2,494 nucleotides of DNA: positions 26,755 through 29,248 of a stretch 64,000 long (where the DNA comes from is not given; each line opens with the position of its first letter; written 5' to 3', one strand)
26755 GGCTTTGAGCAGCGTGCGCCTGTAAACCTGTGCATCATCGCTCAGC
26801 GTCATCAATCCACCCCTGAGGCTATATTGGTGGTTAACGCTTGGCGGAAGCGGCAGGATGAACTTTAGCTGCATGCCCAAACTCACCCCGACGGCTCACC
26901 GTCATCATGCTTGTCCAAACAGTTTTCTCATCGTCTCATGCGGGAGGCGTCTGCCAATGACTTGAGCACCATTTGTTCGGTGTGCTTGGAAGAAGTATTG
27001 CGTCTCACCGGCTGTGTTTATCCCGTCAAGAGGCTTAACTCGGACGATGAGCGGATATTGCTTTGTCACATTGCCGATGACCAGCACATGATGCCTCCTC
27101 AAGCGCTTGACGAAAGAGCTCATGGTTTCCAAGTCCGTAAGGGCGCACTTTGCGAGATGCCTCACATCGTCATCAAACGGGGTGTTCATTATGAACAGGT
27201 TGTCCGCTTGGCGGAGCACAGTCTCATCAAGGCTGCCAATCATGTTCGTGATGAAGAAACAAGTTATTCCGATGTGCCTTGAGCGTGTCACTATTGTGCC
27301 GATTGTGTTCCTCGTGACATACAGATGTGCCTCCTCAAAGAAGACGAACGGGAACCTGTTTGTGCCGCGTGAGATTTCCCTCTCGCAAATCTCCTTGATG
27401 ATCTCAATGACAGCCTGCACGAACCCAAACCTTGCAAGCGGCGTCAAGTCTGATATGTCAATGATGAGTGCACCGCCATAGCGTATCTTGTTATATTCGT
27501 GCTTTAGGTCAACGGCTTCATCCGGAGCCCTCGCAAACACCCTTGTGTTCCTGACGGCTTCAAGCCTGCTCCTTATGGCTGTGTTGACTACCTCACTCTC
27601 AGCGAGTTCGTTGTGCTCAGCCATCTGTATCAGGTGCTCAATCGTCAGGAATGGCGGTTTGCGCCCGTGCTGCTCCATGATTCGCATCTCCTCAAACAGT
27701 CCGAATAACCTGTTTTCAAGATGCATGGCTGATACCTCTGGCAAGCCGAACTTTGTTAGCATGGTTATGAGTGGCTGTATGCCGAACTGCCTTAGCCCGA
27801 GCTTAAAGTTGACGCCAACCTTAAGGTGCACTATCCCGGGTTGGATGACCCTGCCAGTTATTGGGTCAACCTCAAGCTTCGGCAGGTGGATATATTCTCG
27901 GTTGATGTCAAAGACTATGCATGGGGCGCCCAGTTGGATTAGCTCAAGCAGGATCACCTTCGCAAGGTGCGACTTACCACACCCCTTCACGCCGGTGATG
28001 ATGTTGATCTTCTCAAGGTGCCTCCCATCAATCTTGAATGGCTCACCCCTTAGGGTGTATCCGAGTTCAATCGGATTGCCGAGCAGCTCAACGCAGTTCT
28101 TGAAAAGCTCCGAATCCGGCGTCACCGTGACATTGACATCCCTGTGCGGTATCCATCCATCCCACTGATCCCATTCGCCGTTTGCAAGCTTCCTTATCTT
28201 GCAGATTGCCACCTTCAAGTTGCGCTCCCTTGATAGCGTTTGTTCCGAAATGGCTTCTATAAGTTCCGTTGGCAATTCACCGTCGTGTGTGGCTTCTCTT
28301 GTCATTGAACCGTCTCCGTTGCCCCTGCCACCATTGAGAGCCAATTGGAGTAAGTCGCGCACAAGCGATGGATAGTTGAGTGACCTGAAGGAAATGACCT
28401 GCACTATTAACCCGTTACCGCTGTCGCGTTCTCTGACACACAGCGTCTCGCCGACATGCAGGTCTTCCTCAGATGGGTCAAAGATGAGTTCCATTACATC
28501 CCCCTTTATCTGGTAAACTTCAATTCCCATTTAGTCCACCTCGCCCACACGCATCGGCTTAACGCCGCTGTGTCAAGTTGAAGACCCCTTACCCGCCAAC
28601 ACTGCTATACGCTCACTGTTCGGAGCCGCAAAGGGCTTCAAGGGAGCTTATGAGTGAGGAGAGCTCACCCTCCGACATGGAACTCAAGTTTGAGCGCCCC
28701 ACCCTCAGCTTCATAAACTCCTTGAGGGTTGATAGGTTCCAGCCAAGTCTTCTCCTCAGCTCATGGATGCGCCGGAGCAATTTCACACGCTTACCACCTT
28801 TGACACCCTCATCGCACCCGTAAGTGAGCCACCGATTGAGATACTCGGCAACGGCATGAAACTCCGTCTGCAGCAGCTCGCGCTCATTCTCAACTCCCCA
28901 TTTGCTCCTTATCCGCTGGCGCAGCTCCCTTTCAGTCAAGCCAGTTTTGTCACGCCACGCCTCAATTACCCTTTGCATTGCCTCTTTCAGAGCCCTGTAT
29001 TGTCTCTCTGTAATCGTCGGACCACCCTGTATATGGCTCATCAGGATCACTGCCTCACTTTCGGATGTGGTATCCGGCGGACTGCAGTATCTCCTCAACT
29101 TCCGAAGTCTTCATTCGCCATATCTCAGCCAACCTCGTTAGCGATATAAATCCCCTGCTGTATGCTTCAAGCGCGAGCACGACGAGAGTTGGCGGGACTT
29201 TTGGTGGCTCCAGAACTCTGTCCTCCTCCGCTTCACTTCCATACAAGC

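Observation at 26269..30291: Four-gene cassette of XRE-ImmA switch, GemA-like protein, HerA-type ATPase and RusA-family nuclease: candidate undescribed ATPase-nuclease (defence-like) module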

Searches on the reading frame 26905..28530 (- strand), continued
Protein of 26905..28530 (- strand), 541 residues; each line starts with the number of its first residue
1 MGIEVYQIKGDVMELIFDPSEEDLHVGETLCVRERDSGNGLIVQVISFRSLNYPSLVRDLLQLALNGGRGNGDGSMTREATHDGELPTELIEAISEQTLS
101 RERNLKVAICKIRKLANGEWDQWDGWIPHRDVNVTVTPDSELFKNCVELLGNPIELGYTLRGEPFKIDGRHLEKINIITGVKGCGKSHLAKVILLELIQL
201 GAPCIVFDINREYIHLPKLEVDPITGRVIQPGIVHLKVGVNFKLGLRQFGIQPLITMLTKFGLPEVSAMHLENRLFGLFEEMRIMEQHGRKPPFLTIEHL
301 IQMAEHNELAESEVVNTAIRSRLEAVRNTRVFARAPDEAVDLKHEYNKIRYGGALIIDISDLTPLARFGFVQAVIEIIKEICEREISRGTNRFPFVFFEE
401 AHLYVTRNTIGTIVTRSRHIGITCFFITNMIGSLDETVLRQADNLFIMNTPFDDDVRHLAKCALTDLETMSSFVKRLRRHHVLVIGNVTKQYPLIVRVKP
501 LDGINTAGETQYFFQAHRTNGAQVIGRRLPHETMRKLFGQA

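Call 71: search_protein_families(library=pfam, proteins=[L035:3545-6358:+, L020:8686-9777:+, L035:11238-12128:+, L038:4975-6885:+, L038:12408-13790:+, L028:10881-12503:+, L028:5035-7695:-, L044:4001-4909:+, L024:6403-6921:+, L113:7350-7850:+], max_evalue=0.001)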
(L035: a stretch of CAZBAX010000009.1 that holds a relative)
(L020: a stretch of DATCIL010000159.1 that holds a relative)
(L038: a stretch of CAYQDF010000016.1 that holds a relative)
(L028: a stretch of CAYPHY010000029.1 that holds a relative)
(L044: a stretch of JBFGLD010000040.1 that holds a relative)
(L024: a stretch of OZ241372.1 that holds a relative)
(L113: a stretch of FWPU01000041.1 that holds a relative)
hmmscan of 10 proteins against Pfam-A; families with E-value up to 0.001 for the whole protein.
L035:3545-6358:+ (937 aa): 2 families
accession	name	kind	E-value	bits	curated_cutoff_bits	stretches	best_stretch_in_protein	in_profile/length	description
PF00923.25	TAL_FSA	-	6.4e-84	282.1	27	1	42-380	1-285/285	Transaldolase/Fructose-6-phosphate aldolase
PF00342.24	PGI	-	3e-11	43.1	22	1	463-672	95-309/486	Phosphoglucose isomerase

L020:8686-9777:+ (363 aa): 5 families
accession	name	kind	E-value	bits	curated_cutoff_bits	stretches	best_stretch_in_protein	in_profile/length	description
PF13377.12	Peripla_BP_3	-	1.5e-43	149.2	26.5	1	199-359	2-167/167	Periplasmic binding protein-like domain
PF00532.27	Peripla_BP_1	-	4.4e-41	141.6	22.2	1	89-352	1-276/281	Periplasmic binding proteins and sugar binding domain of LacI family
PF00356.27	LacI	-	1.7e-19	69.7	27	1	34-78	2-46/46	Bacterial regulatory proteins, lacI family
PF13407.12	Peripla_BP_4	-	3e-18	66.7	35.1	1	92-338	1-255/258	Periplasmic binding protein domain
PF01381.28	HTH_3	-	0.0002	21.8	23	1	34-62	12-40/55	Helix-turn-helix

L035:11238-12128:+ (296 aa): 2 families
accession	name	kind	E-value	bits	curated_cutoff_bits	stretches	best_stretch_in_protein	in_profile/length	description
PF00149.33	Metallophos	-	8.3e-15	56.2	21.5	1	66-235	1-190/191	Calcineurin-like phosphoesterase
PF12850.12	Metallophos_2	-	4.5e-07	30.4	27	1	67-234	2-117/154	Calcineurin-like phosphoesterase superfamily domain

L038:4975-6885:+ (636 aa): 9 families
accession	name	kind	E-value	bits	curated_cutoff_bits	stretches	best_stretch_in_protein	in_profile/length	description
PF04184.18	ST7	-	6.5e-26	91.3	24.3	1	382-623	159-420/533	ST7 protein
PF23988.1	DUF7309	-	1.2e-13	51.3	27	1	157-299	3-149/170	Domain of unknown function (DUF7309)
PF22007.2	DUF6930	-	4e-13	50.1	27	1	13-131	9-123/123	Domain of unknown function (DUF6930)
PF13428.12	TPR_14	-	1.2e-06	29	23.5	0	476-518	3-44/44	Tetratricopeptide repeat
PF13432.12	TPR_16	-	2.6e-05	25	32.7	0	484-538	7-60/65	Tetratricopeptide repeat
PF07719.23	TPR_2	-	2.6e-05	24.4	27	1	476-507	3-34/34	Tetratricopeptide repeat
PF00515.34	TPR_1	-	9.3e-05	22.5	27.8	1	481-507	8-34/34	Tetratricopeptide repeat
PF14559.12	TPR_19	-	0.00059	20.5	25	0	485-535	2-51/68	Tetratricopeptide repeat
PF13414.12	TPR_11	-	0.00061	19.9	26.8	0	486-507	6-27/42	TPR repeat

L038:12408-13790:+ (460 aa): 4 families
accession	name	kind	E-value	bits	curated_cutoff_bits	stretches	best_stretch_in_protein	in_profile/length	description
PF14516.12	AAA_35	-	5.8e-85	285.5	27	1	122-456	2-330/331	AAA-like domain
PF13401.12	AAA_22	-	1.3e-05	25.9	27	1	157-277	12-109/130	AAA domain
PF13560.12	HTH_31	-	2.5e-05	24.9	27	1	14-68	11-64/64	Helix-turn-helix domain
PF12728.13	HTH_17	-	9.3e-05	23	27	1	20-71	4-49/51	Helix-turn-helix domain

L028:10881-12503:+ (540 aa): 5 families
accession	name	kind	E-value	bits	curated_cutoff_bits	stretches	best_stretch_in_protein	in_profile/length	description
PF13365.12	Trypsin_2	-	1.4e-27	97.7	27.6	1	96-232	1-144/144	Trypsin-like peptidase domain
PF00089.32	Trypsin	-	4.7e-13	49.9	20.6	1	97-247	28-212/220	Trypsin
PF17820.7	PDZ_6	-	3.5e-09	36.7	27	1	284-331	1-45/54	PDZ domain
PF13180.12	PDZ_2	-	2.2e-07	31.5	27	1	267-344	3-72/80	PDZ domain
PF00595.29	PDZ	-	4.1e-06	27.5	23.2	1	265-307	10-51/81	PDZ domain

L028:5035-7695:- (886 aa): 4 families
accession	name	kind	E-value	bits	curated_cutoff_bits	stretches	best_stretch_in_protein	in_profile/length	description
PF00497.25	SBP_bac_3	-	3.9e-33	114.5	26.4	1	120-341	1-131/132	Bacterial extracellular solute-binding proteins, family 3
PF16158.11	N_BRCA1_IG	-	1.8e-19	70.7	28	1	390-485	7-108/108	Ig-like domain from next to BRCA1 gene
PF03724.22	META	-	5e-16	59.1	24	1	783-876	7-98/109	META domain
PF10613.14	Lig_chan-Glu_bd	-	9.5e-05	22.9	30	1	142-211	44-112/115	Ligated ion channel L-glutamate- and glycine-binding site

L044:4001-4909:+ (302 aa): 2 families
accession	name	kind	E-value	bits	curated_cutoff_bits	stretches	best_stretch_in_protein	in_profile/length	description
PF06114.19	Peptidase_M78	-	2.9e-12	46.9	22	1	71-182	26-122/123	IrrE N-terminal-like domain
PF13424.12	TPR_12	-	4.6e-07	30.4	30.1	1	213-270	5-65/77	Tetratricopeptide repeat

L024:6403-6921:+ (172 aa): 4 families
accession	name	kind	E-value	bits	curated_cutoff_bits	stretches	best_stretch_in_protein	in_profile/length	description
PF24698.1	DUF7662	-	3.8e-16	59.1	26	1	10-85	1-71/72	Domain of unknown function (DUF7662)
PF01381.28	HTH_3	-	2.7e-09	37.4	23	1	106-145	1-40/55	Helix-turn-helix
PF15731.11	MqsA_antitoxin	-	2e-05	25.2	30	1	89-153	57-121/131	Antitoxin component of bacterial toxin-antitoxin system, MqsA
PF13560.12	HTH_31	-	0.00015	22.4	27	1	103-144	3-45/64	Helix-turn-helix domain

L113:7350-7850:+ (167 aa): 1 family
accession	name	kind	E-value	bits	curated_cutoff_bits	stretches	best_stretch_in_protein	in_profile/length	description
PF02381.23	MraZ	-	1.1e-28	99.5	23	2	103-155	7-60/72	MraZ protein, putative antitoxin-like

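Call 80: search_protein_families(library=padloc, proteins=[L020:5027-6052:+, L020:6056-7693:+, L020:7690-8562:+, L053:7516-8004:+, L053:8001-9959:+, L053:9994-10527:+], max_evalue=0.001)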
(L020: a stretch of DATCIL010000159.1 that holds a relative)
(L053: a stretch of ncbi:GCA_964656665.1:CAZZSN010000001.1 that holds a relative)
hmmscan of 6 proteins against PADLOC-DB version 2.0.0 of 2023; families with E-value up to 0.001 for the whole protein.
L020:5027-6052:+ (341 aa): 5 families
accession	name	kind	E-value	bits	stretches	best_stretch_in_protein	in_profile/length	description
PDLC01766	Cas3c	-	9.8e-82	273.6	1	21-335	3-318/1009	-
PDLC01457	WYL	-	6.5e-37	125.3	1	24-316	2-227/229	"CAS-I,CAS-II,CAS-III,CAS-IV,CAS-V,CAS-VI; associated_signaling"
PDLC01652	WYL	-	3.6e-32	109.9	1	151-330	14-162/162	"CAS-I,CAS-II,CAS-III,CAS-IV,CAS-V,CAS-VI; associated_signaling"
PDLC01484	WYL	-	0.00069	16.9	0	302-333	405-436/437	"CAS-I,CAS-II,CAS-III,CAS-IV,CAS-V,CAS-VI; associated_signaling"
PDLC01510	WYL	-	0.00069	16.9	0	302-333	405-436/437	"CAS-I,CAS-II,CAS-III,CAS-IV,CAS-V,CAS-VI; associated_signaling"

L020:6056-7693:+ (545 aa): 6 families
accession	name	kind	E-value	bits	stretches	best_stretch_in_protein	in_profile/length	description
PDLC04140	mad8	-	2.4e-14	51.6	1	195-509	31-290/314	mads_8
PDLC04105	HerA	-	3.8e-13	46.9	1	370-509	376-526/576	-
PDLC01055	HerA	-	4.6e-07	27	0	169-235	135-203/532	Type III coevolved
PDLC02185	HerA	-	0.00039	17.3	0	192-233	165-207/585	-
PDLC04100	HerA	-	0.00045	17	0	191-233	163-206/580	-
PDLC02188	HerA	-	0.00098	16.1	0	420-525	434-548/578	-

L020:7690-8562:+ (290 aa): 5 families
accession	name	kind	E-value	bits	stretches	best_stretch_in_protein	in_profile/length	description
PDLC00943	Cas4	-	9.8e-09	33.4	1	62-232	33-180/180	CRISPR-associated protein Cas4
PDLC01250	Cas4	-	1.3e-06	26.9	1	64-231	34-168/168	"CAS-I,CAS-II,CAS-III,CAS-IV,CAS-V,CAS-VI; acquisition_associated"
PDLC00944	Cas4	-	5.5e-06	24.7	1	132-230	85-176/177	Cas4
PDLC01447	Cas4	-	1.6e-05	23.5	1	132-232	72-159/161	"CAS-I,CAS-II,CAS-III,CAS-IV,CAS-V,CAS-VI; acquisition_associated"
PDLC01132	PD_DExK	-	0.00047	17.8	1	113-231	109-230/231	PDDEXK_1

L053:7516-8004:+ (162 aa): 0 families

L053:8001-9959:+ (652 aa): 7 families
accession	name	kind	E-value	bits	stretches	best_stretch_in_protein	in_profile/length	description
PDLC04140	mad8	-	2e-15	55.1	1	169-483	31-293/314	mads_8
PDLC04105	HerA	-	5.1e-10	36.5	1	343-496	378-541/576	-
PDLC01055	HerA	-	1.1e-08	32.4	1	138-209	130-203/532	Type III coevolved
PDLC02185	HerA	-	2.4e-07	27.8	0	409-494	481-565/585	-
PDLC04100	HerA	-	3.3e-07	27.4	0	409-493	475-558/580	-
PDLC04102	HerA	-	0.00011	18.7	1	385-495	504-624/654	-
PDLC04103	HerA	-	0.00028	17.4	0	400-492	467-558/579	-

L053:9994-10527:+ (177 aa): 0 families

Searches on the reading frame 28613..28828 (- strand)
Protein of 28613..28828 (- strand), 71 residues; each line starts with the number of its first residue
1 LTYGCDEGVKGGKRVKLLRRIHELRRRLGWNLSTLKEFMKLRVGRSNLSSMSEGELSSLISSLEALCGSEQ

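Call 57: search_protein_families(library=pfam, proteins=[window:28613-28828:-], max_evalue=10)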
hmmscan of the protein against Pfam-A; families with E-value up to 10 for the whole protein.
window:28613-28828:- (71 aa): 1 family
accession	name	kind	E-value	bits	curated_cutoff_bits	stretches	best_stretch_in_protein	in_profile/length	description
PF13744.12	HTH_37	-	0.17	12.1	27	1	14-67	16-65/80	Helix-turn-helix domain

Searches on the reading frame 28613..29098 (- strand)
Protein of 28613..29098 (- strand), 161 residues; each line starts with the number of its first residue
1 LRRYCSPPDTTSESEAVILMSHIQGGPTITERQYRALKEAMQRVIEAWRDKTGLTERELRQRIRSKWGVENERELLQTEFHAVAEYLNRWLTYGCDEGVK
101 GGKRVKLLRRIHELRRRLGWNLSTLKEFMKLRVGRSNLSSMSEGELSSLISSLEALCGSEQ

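Call 3: search_protein_families(library=pfam, proteins=[window:28613-29098:-], max_evalue=1)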
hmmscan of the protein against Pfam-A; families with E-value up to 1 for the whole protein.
window:28613-29098:- (161 aa): 4 families
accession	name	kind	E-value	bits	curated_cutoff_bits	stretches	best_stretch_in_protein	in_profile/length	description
PF22278.2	DUF6958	-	0.066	14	27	1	22-66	6-51/90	Family of unknown function (DUF6958)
PF04033.18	DUF365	-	0.11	13.3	25.9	1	37-74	25-64/96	Domain of unknown function (DUF365)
PF13744.12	HTH_37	-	0.12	12.6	27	0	104-157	16-65/80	Helix-turn-helix domain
PF01289.24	Thiol_cytolysin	-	0.14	11.4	25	1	28-108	109-188/353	Thiol-activated cytolysin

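Call 4: search_protein_families(library=padloc, proteins=[window:28613-29098:-], max_evalue=1)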
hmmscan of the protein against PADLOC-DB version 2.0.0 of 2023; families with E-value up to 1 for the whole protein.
window:28613-29098:- (161 aa): 0 families

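Call 5: search_protein_families(library=phrogs, proteins=[window:28613-29098:-], max_evalue=1)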
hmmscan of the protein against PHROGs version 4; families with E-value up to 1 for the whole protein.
window:28613-29098:- (161 aa): 5 families
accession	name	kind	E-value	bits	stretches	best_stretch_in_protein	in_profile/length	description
phrog_286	-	unknown function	0.00012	23.2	1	103-155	8-60/186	-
phrog_6521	-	moron, auxiliary metabolic gene and host takeover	0.0014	19.6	1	28-94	40-102/243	membrane protein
phrog_2812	-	unknown function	0.065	13.7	1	28-91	121-181/288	-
phrog_17237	-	unknown function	0.15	13.2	1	33-95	5-64/83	-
phrog_4498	-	tail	0.29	11.1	1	29-100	279-349/381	tail length tape measure protein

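Call 6: search_protein_families(library=ncbifam, proteins=[window:28613-29098:-], max_evalue=1)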
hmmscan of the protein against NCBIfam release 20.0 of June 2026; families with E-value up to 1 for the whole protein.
window:28613-29098:- (161 aa): 3 families
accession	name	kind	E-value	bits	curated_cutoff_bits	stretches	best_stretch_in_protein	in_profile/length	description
NF007987.0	PRK10715.1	equivalog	6e-05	22.5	353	1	24-151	26-144/339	flagella biosynthesis regulator Flk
NF047377.1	heat_HspR_dupli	exception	0.02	14.4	300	1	105-148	48-91/214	heat shock protein transcriptional repressor HspR, fused homodimer type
TIGR04353.1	PqqD_rel_X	equivalog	0.12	13.3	35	1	37-82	18-62/74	HPr-rel-A system PqqD family peptide chaperone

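Call 52: find_homologous_proteins(query=window:28613-29041:-, max_evalue=0.01)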
Query window:28613-29041:- (142 aa): 3 proteins with E <= 0.01 among 24 candidates.
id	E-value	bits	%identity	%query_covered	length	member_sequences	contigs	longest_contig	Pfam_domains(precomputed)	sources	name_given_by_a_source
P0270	8.4e-85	300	99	100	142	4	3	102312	-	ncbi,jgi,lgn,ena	ncbi:MAG: hypothetical protein GDYSWBUE_000944 [Candidatus Fervidibacterota bacterium]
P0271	2.3e-64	233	77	100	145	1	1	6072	-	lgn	-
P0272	1.4e-63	231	76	100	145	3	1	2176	-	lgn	-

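Call 64: predict_structure(alignment_id=A4)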
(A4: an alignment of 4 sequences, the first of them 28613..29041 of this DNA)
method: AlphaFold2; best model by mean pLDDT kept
length: 142 residues; sequences in the alignment: 4
mean_pLDDT: 59.6   pTM: 0.44
mean pLDDT of the five models: 59.6, 53.6, 51.9, 51.3, 46.9
residues with pLDDT >= 90: 0; 70-90: 8; 50-70: 114; < 50: 20
segments of 3 or more residues with pLDDT < 50: 1-9, 75-82
pLDDT, mean of each block of 10 residues (from residue 1): 37 58 62 63 64 61 60 48 60 67 67 55 66 69 53
secondary structure, 60 per line:
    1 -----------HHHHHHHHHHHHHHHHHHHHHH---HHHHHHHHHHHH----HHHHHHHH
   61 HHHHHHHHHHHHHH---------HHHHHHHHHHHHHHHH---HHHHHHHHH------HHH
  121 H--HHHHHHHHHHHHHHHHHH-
elements in order: H12-33 H37-48 H53-74 H84-99 H103-111 H118-121 H124-141

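Call 68: fold_search(model_id=the predicted structure, library=viral)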
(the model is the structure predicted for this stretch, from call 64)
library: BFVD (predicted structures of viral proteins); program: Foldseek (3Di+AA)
matches with E <= 10: 266; with E <= 0.001: 0
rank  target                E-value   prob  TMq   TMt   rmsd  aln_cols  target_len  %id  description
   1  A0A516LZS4            2.9e-01  0.63  0.34  0.30  10.0       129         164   10  (no name in the UniProt tables at hand)
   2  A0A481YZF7            3.6e-01  0.15  0.21  0.18  16.5       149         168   11  Uncharacterized protein [Mimivirus LCMiAC01]
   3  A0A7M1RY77            5.5e-01  0.33  0.34  0.06  11.6       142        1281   13  Uncharacterized protein [uncultured phage cr116_1]
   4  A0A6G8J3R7            8.8e-01  0.20  0.30  0.22  12.6       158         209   13  Uncharacterized protein [Thermoproteus spherical piliferous virus 1]
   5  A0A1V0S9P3            8.8e-01  0.15  0.26  0.23  12.0       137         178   12  Uncharacterized protein [Catovirus CTV1]
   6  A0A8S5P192            9.3e-01  0.11  0.26  0.07  19.9       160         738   11  Major capsid protein [Myoviridae sp. ctLnO19]
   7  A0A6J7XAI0            1.0e+00  0.08  0.21  0.17  18.9       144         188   18  Uncharacterized protein [uncultured Caudovirales phage]
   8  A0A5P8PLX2            1.1e+00  0.09  0.21  0.20  14.2       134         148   16  (no name in the UniProt tables at hand)
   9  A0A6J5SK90            1.3e+00  0.21  0.31  0.12   8.3       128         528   13  Uncharacterized protein [uncultured Caudovirales phage]
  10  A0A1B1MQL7            1.3e+00  0.12  0.26  0.09  14.4       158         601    9  Pp78-81 [Lymantria dispar multicapsid nuclear polyhedrosis virus]
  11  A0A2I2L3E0            1.4e+00  0.13  0.23  0.27  12.1       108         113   18  Uncharacterized protein (Fragment) [Orpheovirus IHUMI-LCC2]
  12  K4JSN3                1.4e+00  0.09  0.24  0.17  15.5       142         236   19  Uncharacterized protein [Caulobacter phage CcrColossus]
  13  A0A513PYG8            1.4e+00  0.14  0.29  0.24  11.4       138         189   12  Large tegument protein (Fragment) [Suid betaherpesvirus 2]
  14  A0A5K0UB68            1.4e+00  0.09  0.23  0.16  19.0       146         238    7  t-SNARE coiled-coil homology domain-containing protein [Yasminevirus sp. GU-2018]
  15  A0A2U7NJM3            1.5e+00  0.11  0.26  0.20  11.0       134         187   13  Uncharacterized protein [Pseudomonas phage PspYZU05]
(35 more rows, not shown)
